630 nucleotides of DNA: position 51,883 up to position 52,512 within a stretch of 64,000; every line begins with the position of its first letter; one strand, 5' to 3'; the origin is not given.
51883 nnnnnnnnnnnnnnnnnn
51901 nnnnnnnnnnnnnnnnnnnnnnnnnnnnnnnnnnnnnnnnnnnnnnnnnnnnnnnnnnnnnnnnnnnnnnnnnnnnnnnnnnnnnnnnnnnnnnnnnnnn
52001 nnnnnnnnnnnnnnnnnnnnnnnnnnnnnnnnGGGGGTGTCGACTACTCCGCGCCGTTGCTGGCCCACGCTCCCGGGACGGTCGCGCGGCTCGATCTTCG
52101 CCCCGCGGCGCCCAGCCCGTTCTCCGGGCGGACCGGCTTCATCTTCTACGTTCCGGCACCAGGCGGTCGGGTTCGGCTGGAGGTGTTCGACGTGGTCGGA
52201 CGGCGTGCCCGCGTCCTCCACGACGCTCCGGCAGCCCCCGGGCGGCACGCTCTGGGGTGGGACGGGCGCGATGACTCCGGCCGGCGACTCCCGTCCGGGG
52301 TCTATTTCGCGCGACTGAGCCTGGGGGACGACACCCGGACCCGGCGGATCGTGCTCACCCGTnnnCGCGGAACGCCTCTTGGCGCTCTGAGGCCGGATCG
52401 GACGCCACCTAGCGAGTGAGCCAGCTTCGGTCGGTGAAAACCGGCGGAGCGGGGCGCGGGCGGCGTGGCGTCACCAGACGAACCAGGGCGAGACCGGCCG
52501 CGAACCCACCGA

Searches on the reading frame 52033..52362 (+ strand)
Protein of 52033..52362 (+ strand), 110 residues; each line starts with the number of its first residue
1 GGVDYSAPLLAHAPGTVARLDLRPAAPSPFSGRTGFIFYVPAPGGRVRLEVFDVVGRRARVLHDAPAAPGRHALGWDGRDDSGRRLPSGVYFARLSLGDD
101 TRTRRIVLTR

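Call 39: search_protein_families(library=ncbifam, proteins=[window:52033-52362:+], max_evalue=1)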
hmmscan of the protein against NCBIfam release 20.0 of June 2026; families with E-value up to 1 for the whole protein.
window:52033-52362:+ (110 aa): 9 families
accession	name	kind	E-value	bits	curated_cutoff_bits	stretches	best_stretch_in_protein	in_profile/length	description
NF033707.1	T9SS_sortase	equivalog_domain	9.8e-06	23.5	420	1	26-99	1002-1079/1095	type IX secretion system sortase PorU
TIGR04183.1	Por_Secre_tail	domain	1e-05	25.4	23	1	27-107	3-70/72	T9SS type A sorting domain-containing protein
NF009276.0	PRK12633.1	equivalog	0.00012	21.9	383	1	32-99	116-183/234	flagellar basal body rod modification protein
NF009277.0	PRK12634.1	equivalog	0.00067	19.8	333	1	44-92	121-169/221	flagellar basal body rod modification protein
NF005176.1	PRK06655.1-1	equivalog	0.0011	18.9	230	1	46-96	98-148/197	flagellar hook assembly protein FlgD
NF009453.0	PRK12813.1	equivalog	0.005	16.4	264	1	60-93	136-169/223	flagellar basal body rod modification protein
NF052228.1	T9SS_PorZ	equivalog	0.011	14.2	260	1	74-102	719-747/757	type IX secretion system anionic LPS delivery protein PorZ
NF053608.1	Lsa66_OmpA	equivalog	0.028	12.8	700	1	73-102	204-233/581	fibronectin-binding adhesin Lsa66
NF009452.0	PRK12812.1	equivalog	0.089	12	258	1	65-95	174-204/289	flagellar basal body rod modification protein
